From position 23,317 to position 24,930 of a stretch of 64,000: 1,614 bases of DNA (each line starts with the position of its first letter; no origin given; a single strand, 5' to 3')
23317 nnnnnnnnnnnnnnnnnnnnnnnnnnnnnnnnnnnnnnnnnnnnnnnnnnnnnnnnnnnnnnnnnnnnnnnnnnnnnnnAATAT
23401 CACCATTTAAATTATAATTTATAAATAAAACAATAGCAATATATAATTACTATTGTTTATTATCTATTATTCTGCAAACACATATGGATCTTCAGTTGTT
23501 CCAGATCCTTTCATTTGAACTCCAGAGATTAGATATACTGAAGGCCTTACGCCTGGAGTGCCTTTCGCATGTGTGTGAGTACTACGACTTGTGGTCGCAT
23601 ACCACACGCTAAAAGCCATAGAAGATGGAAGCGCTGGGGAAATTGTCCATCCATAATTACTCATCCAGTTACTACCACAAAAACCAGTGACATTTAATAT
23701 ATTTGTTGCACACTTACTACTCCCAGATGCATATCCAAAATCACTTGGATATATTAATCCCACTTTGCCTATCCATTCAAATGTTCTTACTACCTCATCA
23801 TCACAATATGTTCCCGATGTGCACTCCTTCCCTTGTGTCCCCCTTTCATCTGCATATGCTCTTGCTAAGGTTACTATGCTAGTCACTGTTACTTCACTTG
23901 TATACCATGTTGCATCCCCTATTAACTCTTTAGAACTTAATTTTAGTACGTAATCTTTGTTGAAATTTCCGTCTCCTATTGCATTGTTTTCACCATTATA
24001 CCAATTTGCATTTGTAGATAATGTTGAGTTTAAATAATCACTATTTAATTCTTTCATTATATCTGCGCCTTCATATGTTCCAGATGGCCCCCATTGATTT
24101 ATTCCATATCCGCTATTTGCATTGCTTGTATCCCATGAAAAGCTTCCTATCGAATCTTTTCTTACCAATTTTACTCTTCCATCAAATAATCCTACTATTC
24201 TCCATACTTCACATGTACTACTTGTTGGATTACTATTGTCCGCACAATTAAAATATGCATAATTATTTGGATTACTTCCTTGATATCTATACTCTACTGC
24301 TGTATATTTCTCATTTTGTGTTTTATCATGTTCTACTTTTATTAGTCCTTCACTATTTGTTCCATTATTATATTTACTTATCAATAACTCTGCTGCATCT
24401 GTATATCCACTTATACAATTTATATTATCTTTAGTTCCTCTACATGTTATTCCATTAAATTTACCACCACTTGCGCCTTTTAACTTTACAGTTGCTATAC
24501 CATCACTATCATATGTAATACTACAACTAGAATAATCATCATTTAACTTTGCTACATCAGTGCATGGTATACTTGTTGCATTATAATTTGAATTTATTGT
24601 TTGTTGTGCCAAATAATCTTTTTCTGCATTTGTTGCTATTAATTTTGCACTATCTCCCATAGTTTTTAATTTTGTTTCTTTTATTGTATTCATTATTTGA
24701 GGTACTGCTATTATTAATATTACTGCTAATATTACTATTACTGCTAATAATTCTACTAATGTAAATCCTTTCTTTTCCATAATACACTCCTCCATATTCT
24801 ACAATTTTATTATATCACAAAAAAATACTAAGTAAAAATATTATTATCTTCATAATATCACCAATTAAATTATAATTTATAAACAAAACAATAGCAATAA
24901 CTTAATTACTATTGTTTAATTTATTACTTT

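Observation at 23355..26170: Family of dispersed giant modular type IV pilins; one copy bracketed by ~100-bp direct repeats that duplicate a lipoprotein gene start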

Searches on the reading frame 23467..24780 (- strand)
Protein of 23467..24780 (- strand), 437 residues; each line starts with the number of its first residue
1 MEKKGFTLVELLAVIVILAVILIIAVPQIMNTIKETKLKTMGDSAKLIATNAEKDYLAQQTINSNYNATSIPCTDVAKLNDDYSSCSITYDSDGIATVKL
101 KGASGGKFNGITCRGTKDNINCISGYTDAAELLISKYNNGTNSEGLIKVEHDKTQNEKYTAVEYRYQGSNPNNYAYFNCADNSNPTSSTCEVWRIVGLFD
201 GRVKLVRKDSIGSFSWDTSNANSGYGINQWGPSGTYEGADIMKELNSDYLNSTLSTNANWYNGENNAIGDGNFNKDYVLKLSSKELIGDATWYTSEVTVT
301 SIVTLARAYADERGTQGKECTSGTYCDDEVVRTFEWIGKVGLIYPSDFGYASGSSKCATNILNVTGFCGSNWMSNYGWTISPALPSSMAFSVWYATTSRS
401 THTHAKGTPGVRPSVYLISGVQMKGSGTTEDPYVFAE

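Call 6: search_protein_families(library=pfam, proteins=[window:23467-24780:-], max_evalue=0.1)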
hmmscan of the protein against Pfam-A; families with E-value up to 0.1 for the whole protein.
window:23467-24780:- (437 aa): 2 families
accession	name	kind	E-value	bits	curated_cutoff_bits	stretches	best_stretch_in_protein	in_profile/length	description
PF07963.17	N_methyl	-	5e-06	26.3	21.2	1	3-25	4-26/27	Prokaryotic N-terminal methylation motif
PF18013.6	Phage_lysozyme2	-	0.049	14.3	28.2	1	217-291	40-109/140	Phage tail lysozyme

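Call 9: search_protein_families(library=ncbifam, proteins=[window:23467-24780:-], max_evalue=0.01)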
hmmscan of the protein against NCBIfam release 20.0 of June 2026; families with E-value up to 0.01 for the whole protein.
window:23467-24780:- (437 aa): 9 families
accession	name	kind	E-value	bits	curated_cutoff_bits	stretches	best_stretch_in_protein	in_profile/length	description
NF040999.1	pilin_ComGC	equivalog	1.4e-07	31.5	75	1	3-53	1-51/84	competence type IV pilus major pilin ComGC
TIGR02532.1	IV_pilin_GFxxxE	domain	1.8e-06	27.5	16.3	1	3-26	1-24/24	prepilin-type N-terminal cleavage/methylation domain-containing protein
TIGR01710.1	typeII_sec_gspG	equivalog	1.6e-05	24.9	88.85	1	4-46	1-43/134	type II secretion system major pseudopilin GspG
TIGR02596.1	TIGR02596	subfamily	6.7e-05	23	70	1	6-42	1-37/196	Verru_Chthon cassette protein D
NF041013.1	T4P_ComGE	equivalog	8.4e-05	22.6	49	1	3-53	3-53/83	competence type IV pilus minor pilin ComGE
NF007862.0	PRK10574.1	equivalog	9.1e-05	22.6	138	1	2-75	3-77/145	prepilin peptidase-dependent pilin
TIGR02599.1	TIGR02599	subfamily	0.00096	18.5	256.5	1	5-42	1-37/361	Verru_Chthon cassette protein C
NF040982.1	ComGD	equivalog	0.0011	19.4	70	1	3-37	1-35/139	competence type IV pilus minor pilin ComGD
NF041775.1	typeIV_PilA_Myxo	equivalog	0.0098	15.9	400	1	3-58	10-64/214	type IV pilin protein PilA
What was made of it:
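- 23467..24780 (-): pilin1: a bimodular type IV pilin of 437 aa. The class III signal and pilin module are encoded at 24415-24780. The DUF6273-like C-type-lectin-like C module is encoded at 23467-24414. N_methyl and TIGR02532 hits above cut-off (calls 6, 9).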

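Call 10: find_homologous_proteins(query=window:23467-24780:-)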
Query window:23467-24780:- (437 aa): 2953 proteins with E <= 0.001 among 8000 candidates; the best 120 are listed.
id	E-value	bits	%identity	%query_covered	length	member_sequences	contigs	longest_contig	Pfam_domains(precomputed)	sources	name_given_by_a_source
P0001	1.3e-292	988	100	100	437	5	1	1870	PF07963.18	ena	-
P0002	2.4e-195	668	71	100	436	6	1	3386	PF07963.18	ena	-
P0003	1.9e-189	648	68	100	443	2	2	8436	PF07963.18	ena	-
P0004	1.2e-175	603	66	100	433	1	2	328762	PF07963.18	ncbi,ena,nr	ncbi:MAG: prepilin-type N-terminal cleavage/methylation domain-containing protein [Bacilli bacterium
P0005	1.0e-171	590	62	100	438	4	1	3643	-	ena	-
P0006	7.6e-170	584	73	84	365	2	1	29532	PF07963.18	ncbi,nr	ncbi:MAG: prepilin-type N-terminal cleavage/methylation domain-containing protein, partial [Bacilli 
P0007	4.4e-166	571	65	100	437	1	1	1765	PF07963.18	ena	-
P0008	3.4e-164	565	65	100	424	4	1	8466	PF07963.18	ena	-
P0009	2.1e-163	563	65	100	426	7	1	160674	PF07963.18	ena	-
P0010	1.8e-159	550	59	100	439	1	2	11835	-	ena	-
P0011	3.2e-155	536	63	100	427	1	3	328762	PF07963.18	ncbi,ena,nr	ncbi:MAG: prepilin-type N-terminal cleavage/methylation domain-containing protein [Bacilli bacterium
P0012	3.8e-149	516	57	100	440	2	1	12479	PF07963.18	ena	-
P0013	4.9e-143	495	59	100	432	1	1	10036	PF07963.18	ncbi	-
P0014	2.8e-140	486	61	84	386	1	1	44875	-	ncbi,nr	ncbi:MAG: hypothetical protein IJK66_00300, partial [Bacilli bacterium]|nr:hypothetical protein [Bac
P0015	4.8e-140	486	56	100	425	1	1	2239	PF07963.18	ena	-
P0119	6.1e-66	241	38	99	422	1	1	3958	PF19789.7,PF07963.18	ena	-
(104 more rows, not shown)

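Call 17: find_encoding_contigs(protein=P0001, flank=8000, max_places=10)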
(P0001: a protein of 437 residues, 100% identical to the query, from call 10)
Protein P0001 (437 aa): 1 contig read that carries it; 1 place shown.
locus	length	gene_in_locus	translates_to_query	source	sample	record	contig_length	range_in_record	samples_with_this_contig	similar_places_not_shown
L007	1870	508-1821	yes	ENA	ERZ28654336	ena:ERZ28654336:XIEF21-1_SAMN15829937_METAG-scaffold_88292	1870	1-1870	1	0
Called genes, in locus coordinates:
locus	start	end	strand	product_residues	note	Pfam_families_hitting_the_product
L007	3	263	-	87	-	?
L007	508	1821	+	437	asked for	PF07963:N_methyl (weak)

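Call 26: find_encoding_contigs(protein=P0128, flank=6000, max_places=6)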
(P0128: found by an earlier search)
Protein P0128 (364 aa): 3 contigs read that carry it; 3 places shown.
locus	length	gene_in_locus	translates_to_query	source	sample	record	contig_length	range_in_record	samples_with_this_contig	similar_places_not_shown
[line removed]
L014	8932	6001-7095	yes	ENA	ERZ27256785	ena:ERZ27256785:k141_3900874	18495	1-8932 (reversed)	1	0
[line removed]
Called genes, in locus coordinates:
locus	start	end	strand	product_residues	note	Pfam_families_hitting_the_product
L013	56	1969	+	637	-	-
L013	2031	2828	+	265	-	-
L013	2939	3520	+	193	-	PF05198:IF3_N, PF00707:IF3_C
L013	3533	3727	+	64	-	PF01632:Ribosomal_L35p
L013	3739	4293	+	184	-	PF00453:Ribosomal_L20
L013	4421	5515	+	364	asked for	PF07963:N_methyl (weak)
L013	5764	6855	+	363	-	PF07963:N_methyl (weak)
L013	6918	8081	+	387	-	PF01183:Glyco_hydro_25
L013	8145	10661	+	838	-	PF00521:DNA_topoisoIV, PF03989:DNA_gyraseA_C (weak)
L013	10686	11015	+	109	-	PF14071:YlbD_coat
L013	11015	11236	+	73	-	PF14003:YlbE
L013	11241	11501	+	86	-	-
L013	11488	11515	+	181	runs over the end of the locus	PF03602:Cons_hypoth95, PF05891:Methyltransf_PK (weak), PF05175:MTS (weak), PF09445:Methyltransf_15 (weak)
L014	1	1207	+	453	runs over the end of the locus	PF28494:GlyRS_ins_1 (faint), PF00587:tRNA-synt_2b, PF03129:HGTP_anticodon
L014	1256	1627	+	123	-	-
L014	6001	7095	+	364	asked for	PF07963:N_methyl (weak)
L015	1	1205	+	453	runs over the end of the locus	PF28494:GlyRS_ins_1 (faint), PF00587:tRNA-synt_2b, PF03129:HGTP_anticodon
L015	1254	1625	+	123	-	-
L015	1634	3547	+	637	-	-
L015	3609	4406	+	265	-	-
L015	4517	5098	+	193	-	PF05198:IF3_N, PF00707:IF3_C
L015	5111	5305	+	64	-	PF01632:Ribosomal_L35p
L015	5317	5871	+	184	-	PF00453:Ribosomal_L20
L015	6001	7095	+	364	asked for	PF07963:N_methyl (weak)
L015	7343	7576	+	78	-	?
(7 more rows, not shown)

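Call 27: find_encoding_contigs(protein=P0121, flank=6000, max_places=6)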
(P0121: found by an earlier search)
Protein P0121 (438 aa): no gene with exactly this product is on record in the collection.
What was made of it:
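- Tried and rejected: The look-up of the NCBI protein P0121 failed (call 27).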

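Call 40: search_protein_families(library=pfam, alignment_id=A2, max_evalue=0.01)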
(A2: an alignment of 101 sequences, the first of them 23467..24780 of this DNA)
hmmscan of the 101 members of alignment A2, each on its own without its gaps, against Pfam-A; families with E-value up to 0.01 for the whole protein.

A. member 1, window:23467-24780:- (437 aa): 1 family
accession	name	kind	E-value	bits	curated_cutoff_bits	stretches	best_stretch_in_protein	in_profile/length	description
PF07963.17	N_methyl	-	5e-06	26.3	21.2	1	3-25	4-26/27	Prokaryotic N-terminal methylation motif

B. families by the number of members that match (of 101 scanned): 5 families
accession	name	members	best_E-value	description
PF07963.17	N_methyl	101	9.4e-09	Prokaryotic N-terminal methylation motif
PF19789.6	DUF6273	5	0.00017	Domain of unknown function (DUF6273)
PF07379.16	DUF1494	2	0.00077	Protein of unknown function (DUF1494)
PF16964.10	TadF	1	0.0044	Putative tight adherence pilin protein F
PF23228.1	zf_PCFS4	1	0.0084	PCFS4 zinc finger domain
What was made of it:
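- On Pfam DUF6273 (PF19789): 5 of 101 relatives hit at E<=0.01 (call 40).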

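Call 41: search_solved_structures(query=A2, max_evalue=1)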
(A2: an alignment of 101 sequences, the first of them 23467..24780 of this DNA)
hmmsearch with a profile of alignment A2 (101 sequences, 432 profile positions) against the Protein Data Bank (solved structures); distinct sequences matched with E-value up to 1: 20.
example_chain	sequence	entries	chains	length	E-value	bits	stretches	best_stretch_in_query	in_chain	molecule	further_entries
9egp_A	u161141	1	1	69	1.3e-07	34.2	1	2-61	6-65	Geopilin domain 1 protein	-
9lab_B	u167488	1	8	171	4.1e-07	32.5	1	1-49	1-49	MSHA major pilin subunit MshA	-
8pfb_G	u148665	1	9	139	6.1e-07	32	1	7-57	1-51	Type IV pilin PilE1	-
7tgg_A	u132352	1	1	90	6.5e-06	28.6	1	2-61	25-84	Geopilin domain 1 protein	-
8qqj_J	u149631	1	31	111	1e-05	27.9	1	7-60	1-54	Type IV narrow pilus major component PilA5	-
9laa_A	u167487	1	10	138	0.00014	24.2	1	2-119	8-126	Type IV pilin protein PilA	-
6xxe_A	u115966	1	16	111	0.00016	24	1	7-58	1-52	Uncharacterized protein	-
8tj2_C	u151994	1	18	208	0.00032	23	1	7-61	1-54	Type IV major pilin protein PilA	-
1oqw_A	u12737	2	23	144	0.00037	22.8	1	7-77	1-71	Fimbrial protein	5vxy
8tum_e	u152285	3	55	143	0.00057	22.2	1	7-124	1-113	Type IV major pilin protein PilA | Pilin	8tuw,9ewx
2m7g_A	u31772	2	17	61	0.00079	21.7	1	7-61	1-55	Geopilin domain 1 protein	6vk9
8tob_GA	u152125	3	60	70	0.001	21.3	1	8-55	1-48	Fimbrial protein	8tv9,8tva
6gv9_A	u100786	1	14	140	0.019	17.2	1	7-40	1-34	Prepilin peptidase-dependent protein D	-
5wda_A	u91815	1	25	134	0.019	17.1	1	7-42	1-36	General secretion pathway protein G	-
6xxd_A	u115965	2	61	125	0.046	15.9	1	7-63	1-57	PilA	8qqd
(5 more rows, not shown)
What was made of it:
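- The N-terminal helix matches solved pilins, including S. sanguinis PilE1: call 41.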

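Call 42: find_encoding_contigs(protein=P0004, flank=7000, max_places=3)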
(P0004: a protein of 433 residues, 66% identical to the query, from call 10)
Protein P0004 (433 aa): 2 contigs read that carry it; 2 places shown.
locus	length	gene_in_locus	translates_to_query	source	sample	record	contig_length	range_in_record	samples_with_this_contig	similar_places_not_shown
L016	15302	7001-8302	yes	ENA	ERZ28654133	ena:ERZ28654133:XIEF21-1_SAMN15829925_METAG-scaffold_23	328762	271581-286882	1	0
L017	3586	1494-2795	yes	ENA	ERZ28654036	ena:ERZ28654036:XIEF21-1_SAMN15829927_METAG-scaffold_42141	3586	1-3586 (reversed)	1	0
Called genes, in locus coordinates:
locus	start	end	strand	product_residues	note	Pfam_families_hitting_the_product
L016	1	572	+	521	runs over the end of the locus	PF08245:Mur_ligase_M, PF02875:Mur_ligase_C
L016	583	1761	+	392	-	PF01820:Dala_Dala_lig_N, PF02222:ATP-grasp (weak), PF02786:CPSase_L_D2, PF07478:Dala_Dala_lig_C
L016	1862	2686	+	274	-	PF02498:Bro-N (weak)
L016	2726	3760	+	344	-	PF14398:ATPgrasp_YheCD (faint), PF14397:ATPgrasp_ST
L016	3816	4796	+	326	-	PF00579:tRNA-synt_1b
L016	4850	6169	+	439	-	PF08245:Mur_ligase_M, PF08353:MurT_C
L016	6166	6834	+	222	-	PF07685:GATase_3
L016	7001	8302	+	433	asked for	PF07963:N_methyl (weak)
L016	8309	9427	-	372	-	PF01098:FTSW_RODA_SPOVE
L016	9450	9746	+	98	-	-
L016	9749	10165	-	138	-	PF10612:Spore-coat_CotZ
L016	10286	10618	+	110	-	PF00367:PTS_EIIB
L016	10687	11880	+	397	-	PF00512:HisKA, PF02518:HATPase_c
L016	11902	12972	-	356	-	-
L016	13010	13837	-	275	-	PF00149:Metallophos, PF12850:Metallophos_2 (weak)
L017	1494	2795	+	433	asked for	PF07963:N_methyl (weak)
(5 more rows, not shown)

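Call 43: find_encoding_contigs(protein=P0011, flank=7000, max_places=3)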
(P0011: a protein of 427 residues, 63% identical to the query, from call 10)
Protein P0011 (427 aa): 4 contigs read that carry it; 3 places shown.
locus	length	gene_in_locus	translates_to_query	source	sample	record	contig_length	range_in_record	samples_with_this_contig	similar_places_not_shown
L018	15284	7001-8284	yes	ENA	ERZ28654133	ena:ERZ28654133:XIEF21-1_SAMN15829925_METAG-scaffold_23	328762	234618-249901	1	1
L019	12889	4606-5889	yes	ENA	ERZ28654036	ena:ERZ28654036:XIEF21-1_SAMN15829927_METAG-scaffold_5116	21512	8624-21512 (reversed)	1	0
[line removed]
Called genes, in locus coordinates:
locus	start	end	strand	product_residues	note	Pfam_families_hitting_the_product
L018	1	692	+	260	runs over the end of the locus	PF00438:S-AdoMet_synt_N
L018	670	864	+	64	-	-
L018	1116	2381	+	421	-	PF13393:tRNA-synt_His, PF00587:tRNA-synt_2b, PF03129:HGTP_anticodon, PF12745:HGTP_anticodon2 (weak)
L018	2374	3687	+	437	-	PF01336:tRNA_anti-codon, PF00152:tRNA-synt_2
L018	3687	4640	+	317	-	PF01933:CofD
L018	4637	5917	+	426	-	PF04473:DUF553 (weak), PF01841:Transglut_core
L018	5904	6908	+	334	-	PF01636:APH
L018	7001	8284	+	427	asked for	PF07963:N_methyl (weak)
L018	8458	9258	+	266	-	PF07963:N_methyl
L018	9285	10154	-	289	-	PF00126:HTH_1, PF03466:LysR_substrate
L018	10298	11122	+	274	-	PF02811:PHP (weak)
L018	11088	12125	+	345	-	PF07475:Hpr_kinase_C (faint)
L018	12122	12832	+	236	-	PF01261:AP_endonuc_2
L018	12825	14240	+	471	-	PF00670:AdoHcyase_NAD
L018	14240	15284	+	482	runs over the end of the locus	PF02811:PHP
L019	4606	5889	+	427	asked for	PF07963:N_methyl (weak)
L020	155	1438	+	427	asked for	PF07963:N_methyl (weak)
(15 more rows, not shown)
